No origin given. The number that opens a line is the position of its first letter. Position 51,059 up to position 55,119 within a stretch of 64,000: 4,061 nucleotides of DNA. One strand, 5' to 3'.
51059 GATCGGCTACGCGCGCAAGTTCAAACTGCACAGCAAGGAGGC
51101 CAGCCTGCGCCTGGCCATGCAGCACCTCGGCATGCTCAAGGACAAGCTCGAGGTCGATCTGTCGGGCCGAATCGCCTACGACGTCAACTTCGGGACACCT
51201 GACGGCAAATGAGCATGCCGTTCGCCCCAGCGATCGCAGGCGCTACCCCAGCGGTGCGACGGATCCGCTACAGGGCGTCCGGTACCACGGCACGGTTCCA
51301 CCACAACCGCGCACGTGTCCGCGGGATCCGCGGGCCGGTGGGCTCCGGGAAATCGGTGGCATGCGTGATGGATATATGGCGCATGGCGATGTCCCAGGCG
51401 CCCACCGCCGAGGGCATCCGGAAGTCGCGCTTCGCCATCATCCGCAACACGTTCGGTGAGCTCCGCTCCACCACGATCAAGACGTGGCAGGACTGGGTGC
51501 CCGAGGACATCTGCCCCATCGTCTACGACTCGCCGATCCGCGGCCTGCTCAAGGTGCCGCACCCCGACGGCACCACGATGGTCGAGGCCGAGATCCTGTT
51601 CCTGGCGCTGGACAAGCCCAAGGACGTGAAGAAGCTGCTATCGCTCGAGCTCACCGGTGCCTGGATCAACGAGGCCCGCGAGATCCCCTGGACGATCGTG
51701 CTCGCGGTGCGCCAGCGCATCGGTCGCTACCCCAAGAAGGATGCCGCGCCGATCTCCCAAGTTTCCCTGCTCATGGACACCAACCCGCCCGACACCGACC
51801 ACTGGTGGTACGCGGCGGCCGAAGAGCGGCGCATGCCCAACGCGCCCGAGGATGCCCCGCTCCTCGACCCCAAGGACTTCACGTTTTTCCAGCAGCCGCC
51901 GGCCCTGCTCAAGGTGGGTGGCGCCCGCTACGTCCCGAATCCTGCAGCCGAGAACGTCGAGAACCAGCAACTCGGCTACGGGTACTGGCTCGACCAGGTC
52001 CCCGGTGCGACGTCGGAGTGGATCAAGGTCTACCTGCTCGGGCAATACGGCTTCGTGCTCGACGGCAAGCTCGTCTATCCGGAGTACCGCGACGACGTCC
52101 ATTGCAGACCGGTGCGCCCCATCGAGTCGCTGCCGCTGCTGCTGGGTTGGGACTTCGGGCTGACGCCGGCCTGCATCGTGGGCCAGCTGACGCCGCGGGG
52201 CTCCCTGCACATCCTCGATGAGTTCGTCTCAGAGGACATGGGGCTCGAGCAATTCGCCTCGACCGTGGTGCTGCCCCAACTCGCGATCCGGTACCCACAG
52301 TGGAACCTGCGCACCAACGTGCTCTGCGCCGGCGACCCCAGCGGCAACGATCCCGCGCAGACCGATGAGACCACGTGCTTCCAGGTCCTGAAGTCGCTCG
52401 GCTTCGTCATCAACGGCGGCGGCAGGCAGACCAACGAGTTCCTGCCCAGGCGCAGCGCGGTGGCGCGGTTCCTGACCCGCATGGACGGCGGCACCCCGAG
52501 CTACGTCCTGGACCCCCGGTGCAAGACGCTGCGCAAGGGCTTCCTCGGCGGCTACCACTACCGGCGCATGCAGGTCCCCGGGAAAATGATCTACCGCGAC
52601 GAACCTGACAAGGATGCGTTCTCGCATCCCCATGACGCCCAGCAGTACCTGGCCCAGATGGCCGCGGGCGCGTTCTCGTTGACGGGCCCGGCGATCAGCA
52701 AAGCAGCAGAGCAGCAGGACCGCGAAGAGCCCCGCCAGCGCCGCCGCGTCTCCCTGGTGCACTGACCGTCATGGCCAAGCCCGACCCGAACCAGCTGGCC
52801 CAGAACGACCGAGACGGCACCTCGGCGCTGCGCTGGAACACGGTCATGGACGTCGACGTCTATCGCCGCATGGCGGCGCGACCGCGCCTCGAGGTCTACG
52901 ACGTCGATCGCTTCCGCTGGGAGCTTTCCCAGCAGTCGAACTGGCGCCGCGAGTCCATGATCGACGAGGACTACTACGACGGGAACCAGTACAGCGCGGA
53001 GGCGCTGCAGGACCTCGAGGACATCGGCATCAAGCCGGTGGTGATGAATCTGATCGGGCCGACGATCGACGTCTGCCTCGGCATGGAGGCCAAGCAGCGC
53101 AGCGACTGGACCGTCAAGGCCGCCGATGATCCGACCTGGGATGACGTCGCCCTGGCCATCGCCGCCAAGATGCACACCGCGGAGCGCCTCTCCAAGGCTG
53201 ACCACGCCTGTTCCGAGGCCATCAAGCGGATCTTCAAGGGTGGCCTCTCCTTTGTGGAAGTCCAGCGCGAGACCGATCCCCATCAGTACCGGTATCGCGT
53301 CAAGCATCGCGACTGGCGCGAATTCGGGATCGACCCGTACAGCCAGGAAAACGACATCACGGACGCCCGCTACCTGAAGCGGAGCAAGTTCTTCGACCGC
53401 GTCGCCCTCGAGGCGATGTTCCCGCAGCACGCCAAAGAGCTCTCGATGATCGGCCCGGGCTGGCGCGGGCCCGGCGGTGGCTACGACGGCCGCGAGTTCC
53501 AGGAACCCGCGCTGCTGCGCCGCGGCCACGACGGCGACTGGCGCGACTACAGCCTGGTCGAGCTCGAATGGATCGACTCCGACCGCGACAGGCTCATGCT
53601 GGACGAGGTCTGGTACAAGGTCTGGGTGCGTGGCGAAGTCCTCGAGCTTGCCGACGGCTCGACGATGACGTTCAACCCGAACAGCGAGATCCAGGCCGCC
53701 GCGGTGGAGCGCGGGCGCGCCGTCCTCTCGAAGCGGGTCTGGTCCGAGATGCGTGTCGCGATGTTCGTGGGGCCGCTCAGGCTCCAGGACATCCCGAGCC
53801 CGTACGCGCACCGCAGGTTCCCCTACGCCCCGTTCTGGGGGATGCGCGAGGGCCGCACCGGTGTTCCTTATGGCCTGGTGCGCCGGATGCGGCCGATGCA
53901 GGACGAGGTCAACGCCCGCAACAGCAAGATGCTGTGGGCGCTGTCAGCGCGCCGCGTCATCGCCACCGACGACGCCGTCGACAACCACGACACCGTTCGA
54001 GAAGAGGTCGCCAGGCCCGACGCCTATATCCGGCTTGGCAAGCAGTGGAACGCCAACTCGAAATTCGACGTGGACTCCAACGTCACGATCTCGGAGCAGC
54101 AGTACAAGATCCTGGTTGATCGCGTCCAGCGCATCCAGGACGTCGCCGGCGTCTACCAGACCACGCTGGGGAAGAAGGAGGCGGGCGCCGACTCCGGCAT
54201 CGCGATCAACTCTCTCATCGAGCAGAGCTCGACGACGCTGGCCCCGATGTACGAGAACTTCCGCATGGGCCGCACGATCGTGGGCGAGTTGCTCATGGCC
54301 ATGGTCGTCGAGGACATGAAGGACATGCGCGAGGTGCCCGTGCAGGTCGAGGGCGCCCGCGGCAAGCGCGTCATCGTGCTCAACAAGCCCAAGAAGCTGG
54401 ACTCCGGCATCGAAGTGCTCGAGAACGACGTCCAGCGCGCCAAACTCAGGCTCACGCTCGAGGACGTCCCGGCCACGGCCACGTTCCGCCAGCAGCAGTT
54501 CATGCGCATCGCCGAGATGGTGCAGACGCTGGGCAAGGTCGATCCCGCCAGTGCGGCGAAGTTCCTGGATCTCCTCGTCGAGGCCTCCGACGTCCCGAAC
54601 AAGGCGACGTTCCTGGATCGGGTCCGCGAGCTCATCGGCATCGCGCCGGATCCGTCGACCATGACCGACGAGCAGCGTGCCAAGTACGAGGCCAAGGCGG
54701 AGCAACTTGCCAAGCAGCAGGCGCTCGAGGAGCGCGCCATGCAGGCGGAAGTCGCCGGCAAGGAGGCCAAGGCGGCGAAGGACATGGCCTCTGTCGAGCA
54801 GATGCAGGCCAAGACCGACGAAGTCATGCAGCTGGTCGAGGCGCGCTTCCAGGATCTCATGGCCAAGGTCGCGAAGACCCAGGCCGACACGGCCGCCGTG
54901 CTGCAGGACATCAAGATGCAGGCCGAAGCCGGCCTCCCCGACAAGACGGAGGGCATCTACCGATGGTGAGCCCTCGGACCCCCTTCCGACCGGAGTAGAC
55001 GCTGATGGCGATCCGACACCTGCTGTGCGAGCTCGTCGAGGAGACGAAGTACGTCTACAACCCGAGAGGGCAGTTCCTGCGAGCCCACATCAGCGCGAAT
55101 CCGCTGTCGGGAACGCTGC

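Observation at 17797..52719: Genome-wide regulon of 8-bp-period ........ arrays at promoters and gene starts, co-oriented with transcription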

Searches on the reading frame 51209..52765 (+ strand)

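Call 12: search_protein_families(library=pfam, proteins=[window:51209-52765:+], max_evalue=0.01)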
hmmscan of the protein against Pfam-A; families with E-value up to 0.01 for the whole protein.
window:51209-52765:+ (518 aa): 1 family
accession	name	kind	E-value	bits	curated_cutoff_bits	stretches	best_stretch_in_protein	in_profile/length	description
PF04466.19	Terminase_3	-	0.0032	17.5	23.2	1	124-202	77-146/201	Phage terminase large subunit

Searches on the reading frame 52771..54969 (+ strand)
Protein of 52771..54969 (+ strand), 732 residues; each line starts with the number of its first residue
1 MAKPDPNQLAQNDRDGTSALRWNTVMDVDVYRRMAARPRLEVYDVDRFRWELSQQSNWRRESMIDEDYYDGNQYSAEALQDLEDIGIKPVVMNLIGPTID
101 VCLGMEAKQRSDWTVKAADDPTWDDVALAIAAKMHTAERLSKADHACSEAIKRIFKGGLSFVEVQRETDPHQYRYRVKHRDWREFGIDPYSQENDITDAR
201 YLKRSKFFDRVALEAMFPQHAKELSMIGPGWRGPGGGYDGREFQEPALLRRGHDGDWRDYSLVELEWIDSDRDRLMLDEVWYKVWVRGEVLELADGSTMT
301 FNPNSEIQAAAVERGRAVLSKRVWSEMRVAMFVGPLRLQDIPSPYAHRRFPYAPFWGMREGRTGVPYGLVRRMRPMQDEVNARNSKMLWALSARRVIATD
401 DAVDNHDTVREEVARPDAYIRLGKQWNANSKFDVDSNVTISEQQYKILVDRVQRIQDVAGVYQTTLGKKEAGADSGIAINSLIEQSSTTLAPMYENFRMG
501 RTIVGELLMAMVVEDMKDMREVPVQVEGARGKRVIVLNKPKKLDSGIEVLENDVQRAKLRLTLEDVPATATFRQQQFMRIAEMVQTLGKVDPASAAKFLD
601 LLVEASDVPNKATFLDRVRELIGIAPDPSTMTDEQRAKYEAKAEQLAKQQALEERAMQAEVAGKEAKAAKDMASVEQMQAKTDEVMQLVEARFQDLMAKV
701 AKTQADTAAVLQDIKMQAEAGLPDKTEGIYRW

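Call 12: search_protein_families(library=pfam, proteins=[window:52771-54969:+], max_evalue=0.01)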
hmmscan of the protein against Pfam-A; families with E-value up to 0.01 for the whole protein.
window:52771-54969:+ (732 aa): 1 family
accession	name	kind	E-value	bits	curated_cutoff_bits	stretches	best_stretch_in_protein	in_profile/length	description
PF16510.12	P22_portal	-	1.2e-112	377.8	26.1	1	46-670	2-593/594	Phage P22-like portal protein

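Call 17: find_related_loci(query=window:52771-54969:+, collection=viral_contigs, flank=10000)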
Query window:52771-54969:+ (732 aa) in viral_contigs; peptide patterns used: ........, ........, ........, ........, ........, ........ (x = any residue, [..] = any of these).
26 stretches matched a pattern; 13 encode a relative of the query (tblastn E <= 1e-3); 13 distinct loci.
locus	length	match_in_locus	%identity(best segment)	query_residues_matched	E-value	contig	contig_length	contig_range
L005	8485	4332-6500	54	10-730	0e+0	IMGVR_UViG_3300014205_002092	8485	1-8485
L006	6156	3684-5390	25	68-704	1e-29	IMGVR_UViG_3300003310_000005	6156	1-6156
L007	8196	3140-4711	24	59-618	2e-22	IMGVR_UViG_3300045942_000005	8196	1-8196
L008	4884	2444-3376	27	59-425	3e-22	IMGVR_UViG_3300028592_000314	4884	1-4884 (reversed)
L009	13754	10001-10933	27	59-425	4e-22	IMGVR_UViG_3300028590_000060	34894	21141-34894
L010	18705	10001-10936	28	59-425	9e-22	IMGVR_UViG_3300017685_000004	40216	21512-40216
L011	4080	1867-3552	24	31-668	1e-19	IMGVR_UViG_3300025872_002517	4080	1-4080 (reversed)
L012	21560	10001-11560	24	59-618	5e-19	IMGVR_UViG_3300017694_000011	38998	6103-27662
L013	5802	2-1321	26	167-668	1e-15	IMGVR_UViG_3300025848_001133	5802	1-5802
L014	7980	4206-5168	25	59-437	2e-15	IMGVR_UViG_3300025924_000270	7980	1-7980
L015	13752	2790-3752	25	59-437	2e-15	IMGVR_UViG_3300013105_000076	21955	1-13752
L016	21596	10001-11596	24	73-682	5e-18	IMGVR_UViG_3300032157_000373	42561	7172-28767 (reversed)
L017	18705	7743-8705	25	59-437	2e-15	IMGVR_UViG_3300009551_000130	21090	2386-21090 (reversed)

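Call 22: find_related_loci(query=window:52771-54969:+, collection=genome_contigs, flank=10000)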
Query window:52771-54969:+ (732 aa) in genome_contigs; peptide patterns used: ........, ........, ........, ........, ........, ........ (x = any residue, [..] = any of these).
15 stretches matched a pattern; 1 encode a relative of the query (tblastn E <= 1e-3); 1 distinct loci.
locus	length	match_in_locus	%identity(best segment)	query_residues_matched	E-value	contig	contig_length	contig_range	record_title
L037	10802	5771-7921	51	26-732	0e+0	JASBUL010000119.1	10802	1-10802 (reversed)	MAG: Oceanococcus sp. isolate BWSM_70 k141_1199402, whole genome shotgun sequence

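Call 27: find_related_loci(query=window:52771-54969:+, collection=metagenome_contigs, flank=10000)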
Query window:52771-54969:+ (732 aa) in metagenome_contigs; peptide patterns used: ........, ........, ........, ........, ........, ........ (x = any residue, [..] = any of these).
36 stretches matched a pattern; 10 encode a relative of the query (tblastn E <= 1e-3); 10 distinct loci.
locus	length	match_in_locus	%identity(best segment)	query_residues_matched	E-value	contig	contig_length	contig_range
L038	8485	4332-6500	54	10-730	0e+0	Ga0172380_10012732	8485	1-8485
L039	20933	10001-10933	27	59-425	4e-22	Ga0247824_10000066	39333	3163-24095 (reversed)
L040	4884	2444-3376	27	59-425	3e-22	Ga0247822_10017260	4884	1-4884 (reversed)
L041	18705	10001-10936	28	59-425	8e-22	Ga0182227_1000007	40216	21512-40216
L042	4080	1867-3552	24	31-668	1e-19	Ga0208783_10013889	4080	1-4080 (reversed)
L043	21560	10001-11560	24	59-618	5e-19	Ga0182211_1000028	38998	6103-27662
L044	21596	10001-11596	24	73-682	5e-18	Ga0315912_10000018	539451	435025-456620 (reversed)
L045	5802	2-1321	26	167-668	9e-16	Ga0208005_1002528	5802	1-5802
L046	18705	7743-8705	25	59-437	2e-15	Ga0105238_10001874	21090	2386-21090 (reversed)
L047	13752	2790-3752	25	59-437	2e-15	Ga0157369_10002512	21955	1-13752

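Call 30: find_homologous_proteins(query=window:52771-54969:+, max_evalue=1e-20)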
Query window:52771-54969:+ (732 aa): 117 proteins with E <= 1e-20 among 8000 candidates.
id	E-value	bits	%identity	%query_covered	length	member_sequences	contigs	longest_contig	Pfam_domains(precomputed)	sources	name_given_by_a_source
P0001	0.0e+0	1645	100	100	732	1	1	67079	PF16510.13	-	-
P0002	0.0e+0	1391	82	100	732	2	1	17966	PF16510.13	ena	-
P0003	5.1e-258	876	55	98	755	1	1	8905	PF16510.13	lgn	-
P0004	1.3e-253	862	56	96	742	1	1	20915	PF16510.13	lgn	-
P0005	1.1e-249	849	54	99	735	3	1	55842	PF16510.13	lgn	-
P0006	1.9e-247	841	54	96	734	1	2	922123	PF16510.13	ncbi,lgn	-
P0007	3.7e-243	827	53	96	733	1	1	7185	PF16510.13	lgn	-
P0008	9.8e-242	823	53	97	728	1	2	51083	PF16510.13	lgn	-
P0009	1.6e-239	815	52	99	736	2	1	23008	PF16510.13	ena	-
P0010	9.2e-238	809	51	97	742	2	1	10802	PF16510.13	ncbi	-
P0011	1.3e-230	786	50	100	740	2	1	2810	PF16510.13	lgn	-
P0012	3.5e-223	761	51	98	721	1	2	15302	PF16510.13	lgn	-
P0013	3.8e-223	761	51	97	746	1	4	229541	PF16510.13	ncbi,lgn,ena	-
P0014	1.0e-222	760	50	97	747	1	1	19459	PF16510.13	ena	-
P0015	2.4e-220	752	50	98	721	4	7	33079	PF16510.13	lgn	-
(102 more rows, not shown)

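Call 31: find_encoding_contigs(protein=P0002, flank=10000, max_places=3)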
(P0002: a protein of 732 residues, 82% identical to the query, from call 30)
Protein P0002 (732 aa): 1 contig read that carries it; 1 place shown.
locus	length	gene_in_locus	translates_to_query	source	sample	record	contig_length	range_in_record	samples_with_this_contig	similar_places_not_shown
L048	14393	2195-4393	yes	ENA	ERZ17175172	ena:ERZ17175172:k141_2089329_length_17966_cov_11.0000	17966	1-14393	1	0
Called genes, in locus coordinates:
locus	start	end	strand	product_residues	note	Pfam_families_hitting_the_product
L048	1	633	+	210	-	?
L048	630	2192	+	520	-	-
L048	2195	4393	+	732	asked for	PF16510:P22_portal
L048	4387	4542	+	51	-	-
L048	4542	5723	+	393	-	-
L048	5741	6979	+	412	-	PF13252:Phage_capsid_3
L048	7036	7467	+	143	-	-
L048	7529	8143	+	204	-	-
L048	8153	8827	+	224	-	PF24175:SU10_adaptor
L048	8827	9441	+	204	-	-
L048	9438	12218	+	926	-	-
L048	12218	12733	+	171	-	-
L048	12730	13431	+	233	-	-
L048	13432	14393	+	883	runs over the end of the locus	-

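Call 32: find_encoding_contigs(protein=P0005, flank=10000, max_places=2)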
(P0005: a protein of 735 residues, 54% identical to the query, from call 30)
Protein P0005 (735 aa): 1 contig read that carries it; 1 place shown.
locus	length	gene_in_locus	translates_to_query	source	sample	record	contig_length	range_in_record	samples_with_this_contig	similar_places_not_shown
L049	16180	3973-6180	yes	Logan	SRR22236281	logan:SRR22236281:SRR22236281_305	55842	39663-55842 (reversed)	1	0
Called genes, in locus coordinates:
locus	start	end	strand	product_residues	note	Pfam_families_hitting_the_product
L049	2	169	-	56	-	?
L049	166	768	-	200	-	-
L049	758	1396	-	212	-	-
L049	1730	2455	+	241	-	-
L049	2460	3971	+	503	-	-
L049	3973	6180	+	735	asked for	PF16510:P22_portal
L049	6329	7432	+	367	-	-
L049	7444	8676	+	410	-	PF13252:Phage_capsid_3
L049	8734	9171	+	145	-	-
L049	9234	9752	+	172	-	-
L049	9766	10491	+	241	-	PF24175:SU10_adaptor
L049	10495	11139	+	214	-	PF24175:SU10_adaptor (weak)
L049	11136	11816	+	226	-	-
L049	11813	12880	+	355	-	-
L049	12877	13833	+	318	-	-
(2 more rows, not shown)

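Call 33: find_encoding_contigs(protein=P0006, flank=10000, max_places=2)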
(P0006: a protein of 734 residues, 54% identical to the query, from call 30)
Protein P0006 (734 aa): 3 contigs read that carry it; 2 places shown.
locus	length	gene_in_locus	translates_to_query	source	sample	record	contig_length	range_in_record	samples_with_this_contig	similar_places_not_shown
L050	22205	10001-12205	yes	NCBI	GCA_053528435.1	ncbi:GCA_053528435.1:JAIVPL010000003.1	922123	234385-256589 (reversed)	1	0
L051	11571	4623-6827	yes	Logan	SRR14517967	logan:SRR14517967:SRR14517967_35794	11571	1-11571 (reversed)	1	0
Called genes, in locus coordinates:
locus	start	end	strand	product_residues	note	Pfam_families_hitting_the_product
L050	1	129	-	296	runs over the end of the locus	-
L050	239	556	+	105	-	PF05269:Phage_CII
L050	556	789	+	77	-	-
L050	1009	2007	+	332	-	-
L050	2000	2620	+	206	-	PF20081:DUF6475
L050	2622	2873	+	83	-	-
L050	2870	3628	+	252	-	-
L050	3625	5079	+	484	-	PF00772:DnaB, PF03796:DnaB_C, PF13481:AAA_25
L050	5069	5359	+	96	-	-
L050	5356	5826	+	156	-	-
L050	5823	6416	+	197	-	-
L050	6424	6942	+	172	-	PF05866:RusA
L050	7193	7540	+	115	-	-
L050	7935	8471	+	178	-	PF20901:Sf6_terminase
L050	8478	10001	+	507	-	-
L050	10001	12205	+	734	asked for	PF16510:P22_portal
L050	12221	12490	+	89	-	-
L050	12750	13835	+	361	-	-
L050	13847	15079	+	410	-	PF13252:Phage_capsid_3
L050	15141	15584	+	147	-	-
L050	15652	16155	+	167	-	-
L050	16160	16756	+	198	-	-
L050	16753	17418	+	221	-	-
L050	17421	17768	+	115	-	-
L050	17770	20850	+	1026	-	PF27114:Phage_tail_beta (weak)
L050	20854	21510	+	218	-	PF24175:SU10_adaptor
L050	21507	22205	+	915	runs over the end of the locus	-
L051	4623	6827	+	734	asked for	PF16510:P22_portal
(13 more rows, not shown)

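Call 110: find_encoding_contigs(protein=L050:239-556:+, flank=10000, max_places=1)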
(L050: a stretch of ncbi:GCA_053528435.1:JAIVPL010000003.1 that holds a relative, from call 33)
Protein L050:239-556:+ (105 aa): 2 contigs read that carry it; 1 place shown.
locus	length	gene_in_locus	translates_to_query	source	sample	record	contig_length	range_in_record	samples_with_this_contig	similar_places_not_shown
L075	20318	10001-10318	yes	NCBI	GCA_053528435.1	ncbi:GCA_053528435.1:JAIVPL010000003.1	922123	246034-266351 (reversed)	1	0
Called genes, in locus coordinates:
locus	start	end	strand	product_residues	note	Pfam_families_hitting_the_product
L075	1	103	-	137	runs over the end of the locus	PF11672:DUF3268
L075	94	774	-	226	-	-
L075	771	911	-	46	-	-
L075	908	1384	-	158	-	-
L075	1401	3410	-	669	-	PF02463:SMC_N (faint), PF13175:AAA_15 (weak), PF13476:AAA_23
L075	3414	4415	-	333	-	PF03837:RecT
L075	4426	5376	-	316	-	PF09588:YqaJ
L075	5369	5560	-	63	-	-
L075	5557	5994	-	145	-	-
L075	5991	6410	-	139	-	-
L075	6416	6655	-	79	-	-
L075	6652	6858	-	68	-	-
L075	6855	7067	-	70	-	PF23807:RHH_10 (weak)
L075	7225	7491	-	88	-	-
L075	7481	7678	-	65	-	PF13619:KTSC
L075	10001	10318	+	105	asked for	PF05269:Phage_CII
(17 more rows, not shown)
